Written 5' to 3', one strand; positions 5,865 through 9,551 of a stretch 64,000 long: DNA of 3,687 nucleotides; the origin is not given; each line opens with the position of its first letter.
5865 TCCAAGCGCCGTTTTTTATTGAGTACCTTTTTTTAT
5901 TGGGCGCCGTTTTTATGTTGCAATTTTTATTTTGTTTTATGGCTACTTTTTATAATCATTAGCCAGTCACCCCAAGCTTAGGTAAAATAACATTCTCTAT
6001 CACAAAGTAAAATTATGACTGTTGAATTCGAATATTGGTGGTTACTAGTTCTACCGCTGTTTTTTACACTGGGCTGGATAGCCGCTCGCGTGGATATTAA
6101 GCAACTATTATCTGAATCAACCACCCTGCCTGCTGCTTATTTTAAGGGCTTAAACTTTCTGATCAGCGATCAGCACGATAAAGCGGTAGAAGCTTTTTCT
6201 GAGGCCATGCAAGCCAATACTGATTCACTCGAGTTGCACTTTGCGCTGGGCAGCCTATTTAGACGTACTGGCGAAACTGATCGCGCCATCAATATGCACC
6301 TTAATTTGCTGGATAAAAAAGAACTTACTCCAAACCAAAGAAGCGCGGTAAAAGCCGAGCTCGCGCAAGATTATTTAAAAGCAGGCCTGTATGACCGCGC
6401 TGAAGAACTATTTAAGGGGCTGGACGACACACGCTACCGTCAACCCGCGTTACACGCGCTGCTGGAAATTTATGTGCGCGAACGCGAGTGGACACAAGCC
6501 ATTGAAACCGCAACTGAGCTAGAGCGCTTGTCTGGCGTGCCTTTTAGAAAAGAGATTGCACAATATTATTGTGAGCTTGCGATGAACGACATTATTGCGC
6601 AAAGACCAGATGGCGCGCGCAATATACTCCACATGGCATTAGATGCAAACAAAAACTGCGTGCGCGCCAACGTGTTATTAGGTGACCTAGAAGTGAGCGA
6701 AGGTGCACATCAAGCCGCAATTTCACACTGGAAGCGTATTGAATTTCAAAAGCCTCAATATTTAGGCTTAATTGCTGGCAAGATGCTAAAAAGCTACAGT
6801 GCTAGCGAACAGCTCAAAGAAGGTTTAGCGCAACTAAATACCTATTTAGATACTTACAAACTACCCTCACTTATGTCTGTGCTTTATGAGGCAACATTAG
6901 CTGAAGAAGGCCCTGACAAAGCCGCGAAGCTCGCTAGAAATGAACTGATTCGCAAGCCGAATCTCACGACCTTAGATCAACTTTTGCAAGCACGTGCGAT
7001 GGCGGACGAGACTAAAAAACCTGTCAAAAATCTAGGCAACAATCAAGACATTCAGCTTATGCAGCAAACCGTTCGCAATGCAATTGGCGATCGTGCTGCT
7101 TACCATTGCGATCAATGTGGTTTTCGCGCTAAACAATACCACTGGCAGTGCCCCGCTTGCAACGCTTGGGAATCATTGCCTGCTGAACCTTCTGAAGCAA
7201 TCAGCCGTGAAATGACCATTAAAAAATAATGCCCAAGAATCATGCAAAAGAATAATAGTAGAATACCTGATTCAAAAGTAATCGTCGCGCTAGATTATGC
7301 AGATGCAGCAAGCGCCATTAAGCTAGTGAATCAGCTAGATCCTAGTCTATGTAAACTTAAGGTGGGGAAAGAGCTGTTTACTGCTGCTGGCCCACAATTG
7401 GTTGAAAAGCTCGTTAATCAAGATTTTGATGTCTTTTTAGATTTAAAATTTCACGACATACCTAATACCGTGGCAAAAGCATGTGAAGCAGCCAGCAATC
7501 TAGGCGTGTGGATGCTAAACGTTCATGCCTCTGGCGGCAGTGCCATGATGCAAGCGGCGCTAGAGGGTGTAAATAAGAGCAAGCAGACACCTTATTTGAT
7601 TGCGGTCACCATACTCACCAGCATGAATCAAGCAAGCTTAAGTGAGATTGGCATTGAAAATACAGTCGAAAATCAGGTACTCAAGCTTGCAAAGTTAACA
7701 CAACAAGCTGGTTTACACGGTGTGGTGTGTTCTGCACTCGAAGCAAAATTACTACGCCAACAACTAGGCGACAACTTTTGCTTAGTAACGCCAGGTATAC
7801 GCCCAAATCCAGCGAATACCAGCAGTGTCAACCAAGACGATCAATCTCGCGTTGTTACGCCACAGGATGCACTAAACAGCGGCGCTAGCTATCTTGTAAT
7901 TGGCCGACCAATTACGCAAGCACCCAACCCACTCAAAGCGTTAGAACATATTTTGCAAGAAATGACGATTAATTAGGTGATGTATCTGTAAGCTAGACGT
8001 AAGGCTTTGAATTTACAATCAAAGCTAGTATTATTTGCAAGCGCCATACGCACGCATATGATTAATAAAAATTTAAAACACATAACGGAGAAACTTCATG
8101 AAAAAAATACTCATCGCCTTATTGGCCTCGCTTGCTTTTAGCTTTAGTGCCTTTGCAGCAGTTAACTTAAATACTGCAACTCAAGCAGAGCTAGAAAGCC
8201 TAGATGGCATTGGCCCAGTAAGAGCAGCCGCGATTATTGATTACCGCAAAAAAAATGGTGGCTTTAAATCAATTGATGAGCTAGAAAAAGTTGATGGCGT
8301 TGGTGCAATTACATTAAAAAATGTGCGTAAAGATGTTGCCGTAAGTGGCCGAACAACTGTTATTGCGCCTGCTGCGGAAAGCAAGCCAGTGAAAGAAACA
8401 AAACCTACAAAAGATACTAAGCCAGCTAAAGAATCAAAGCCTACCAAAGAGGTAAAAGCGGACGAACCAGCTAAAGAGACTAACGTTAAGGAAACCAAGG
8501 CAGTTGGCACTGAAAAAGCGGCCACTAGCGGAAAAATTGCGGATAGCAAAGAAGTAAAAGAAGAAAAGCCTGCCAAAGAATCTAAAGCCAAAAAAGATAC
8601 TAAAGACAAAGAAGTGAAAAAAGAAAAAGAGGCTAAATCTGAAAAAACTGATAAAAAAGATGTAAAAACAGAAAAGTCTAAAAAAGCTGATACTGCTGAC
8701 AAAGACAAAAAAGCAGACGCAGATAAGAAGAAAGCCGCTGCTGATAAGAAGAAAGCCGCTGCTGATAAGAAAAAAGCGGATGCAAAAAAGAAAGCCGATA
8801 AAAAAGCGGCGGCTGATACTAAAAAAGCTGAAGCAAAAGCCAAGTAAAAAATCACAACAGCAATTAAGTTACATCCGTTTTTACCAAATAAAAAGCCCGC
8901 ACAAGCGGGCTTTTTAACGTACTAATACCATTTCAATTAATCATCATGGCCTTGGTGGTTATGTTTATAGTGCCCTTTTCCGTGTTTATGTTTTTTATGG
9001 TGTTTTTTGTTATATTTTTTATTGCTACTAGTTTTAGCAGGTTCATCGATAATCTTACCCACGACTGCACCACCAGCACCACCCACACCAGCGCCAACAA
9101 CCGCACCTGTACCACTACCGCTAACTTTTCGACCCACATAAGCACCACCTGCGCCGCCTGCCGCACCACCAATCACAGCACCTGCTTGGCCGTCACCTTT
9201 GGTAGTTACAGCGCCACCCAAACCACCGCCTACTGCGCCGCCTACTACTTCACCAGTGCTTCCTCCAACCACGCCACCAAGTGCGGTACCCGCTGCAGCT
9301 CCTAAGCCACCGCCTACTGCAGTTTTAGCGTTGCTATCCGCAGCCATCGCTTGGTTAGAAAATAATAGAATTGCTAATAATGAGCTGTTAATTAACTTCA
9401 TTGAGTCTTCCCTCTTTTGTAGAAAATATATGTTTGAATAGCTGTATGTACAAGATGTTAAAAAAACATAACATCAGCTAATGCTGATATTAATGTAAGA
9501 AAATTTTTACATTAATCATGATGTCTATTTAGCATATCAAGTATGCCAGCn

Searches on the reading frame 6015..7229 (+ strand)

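Call 77: search_protein_families(library=ncbifam, proteins=[window:6015-7229:+], max_evalue=1e-10)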
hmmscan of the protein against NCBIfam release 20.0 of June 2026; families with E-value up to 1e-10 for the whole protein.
window:6015-7229:+ (404 aa): 6 families
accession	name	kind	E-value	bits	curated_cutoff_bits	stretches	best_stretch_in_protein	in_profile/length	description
NF008755.0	PRK11788.1-3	equivalog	1.3e-153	512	430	1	4-395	2-386/388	lipopolysaccharide assembly protein LapB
NF008757.0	PRK11788.1-5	equivalog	3e-108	362.4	363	1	7-388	3-379/388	lipopolysaccharide assembly protein LapB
NF008756.0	PRK11788.1-4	equivalog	1.6e-82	277.6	474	1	10-388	6-380/389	lipopolysaccharide assembly protein LapB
NF008753.0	PRK11788.1-1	equivalog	3.8e-67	227.1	395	1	10-388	6-380/389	lipopolysaccharide assembly protein LapB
NF008754.0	PRK11788.1-2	equivalog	2.3e-57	194.8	670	1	10-388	6-377/386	lipopolysaccharide assembly protein LapB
TIGR02917.1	PEP_TPR_lipo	equivalog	7.7e-14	50.5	312.2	1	52-333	513-785/899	XrtA/PEP-CTERM system TPR-repeat protein PrsT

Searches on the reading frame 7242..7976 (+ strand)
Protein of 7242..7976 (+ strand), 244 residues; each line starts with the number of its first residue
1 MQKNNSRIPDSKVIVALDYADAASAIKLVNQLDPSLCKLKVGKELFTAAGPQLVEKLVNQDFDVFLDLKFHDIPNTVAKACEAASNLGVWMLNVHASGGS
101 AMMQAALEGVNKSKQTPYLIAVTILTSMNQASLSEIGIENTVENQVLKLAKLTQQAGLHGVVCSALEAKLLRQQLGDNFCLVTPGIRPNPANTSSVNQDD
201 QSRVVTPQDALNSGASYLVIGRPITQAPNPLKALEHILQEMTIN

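Call 77: search_protein_families(library=ncbifam, proteins=[window:7242-7976:+], max_evalue=1e-10)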
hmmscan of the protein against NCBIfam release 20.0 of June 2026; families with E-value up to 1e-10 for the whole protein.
window:7242-7976:+ (244 aa): 3 families
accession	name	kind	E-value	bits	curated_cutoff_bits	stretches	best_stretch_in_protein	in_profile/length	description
NF001273.0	PRK00230.1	equivalog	7e-96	320.1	193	1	10-242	4-230/233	orotidine-5'-phosphate decarboxylase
NF010386.0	PRK13813.1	equivalog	1.7e-71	240.2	208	1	10-242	4-214/216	orotidine 5'-phosphate decarboxylase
TIGR01740.1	pyrF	equivalog_domain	1.9e-59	201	92.3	1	13-237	1-215/216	orotidine-5'-phosphate decarboxylase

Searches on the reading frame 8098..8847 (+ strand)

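Call 77: search_protein_families(library=ncbifam, proteins=[window:8098-8847:+], max_evalue=1e-10)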
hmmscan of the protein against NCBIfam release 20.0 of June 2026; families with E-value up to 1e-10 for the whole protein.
window:8098-8847:+ (249 aa): 2 families
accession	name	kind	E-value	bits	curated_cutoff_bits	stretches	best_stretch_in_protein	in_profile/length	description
TIGR01259.1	comE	subfamily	3.7e-22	78.6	152.35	1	16-82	54-120/120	comEA protein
TIGR00426.1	TIGR00426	subfamily_domain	1.6e-16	60.1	53.1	1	20-80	6-67/69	competence protein ComEA helix-hairpin-helix repeat region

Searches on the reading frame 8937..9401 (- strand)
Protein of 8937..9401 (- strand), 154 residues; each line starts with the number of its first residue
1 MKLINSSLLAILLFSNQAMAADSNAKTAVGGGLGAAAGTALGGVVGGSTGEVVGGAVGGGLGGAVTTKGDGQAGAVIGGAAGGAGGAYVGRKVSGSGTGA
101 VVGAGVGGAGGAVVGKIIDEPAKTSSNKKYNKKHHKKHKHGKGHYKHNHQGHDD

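Call 77: search_protein_families(library=ncbifam, proteins=[window:8937-9401:-], max_evalue=1e-10)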
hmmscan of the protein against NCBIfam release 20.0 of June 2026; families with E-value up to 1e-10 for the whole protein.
window:8937-9401:- (154 aa): 0 families

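Call 90: search_protein_families(library=pfam, proteins=[window:8937-9401:-], max_evalue=0.001)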
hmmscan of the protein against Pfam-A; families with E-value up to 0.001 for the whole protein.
window:8937-9401:- (154 aa): 3 families
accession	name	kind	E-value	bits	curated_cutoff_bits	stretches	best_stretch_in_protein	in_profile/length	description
PF13488.11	Gly-zipper_Omp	-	6.6e-08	32.8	25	1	77-120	1-44/46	Glycine zipper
PF13441.11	Gly-zipper_YMGG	-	8e-06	25.9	28.9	0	71-116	3-44/45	YMGG-like Gly-zipper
PF05433.20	Rick_17kDa_Anti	-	0.00028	21.2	24.2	1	77-118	1-42/43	Glycine zipper 2TM domain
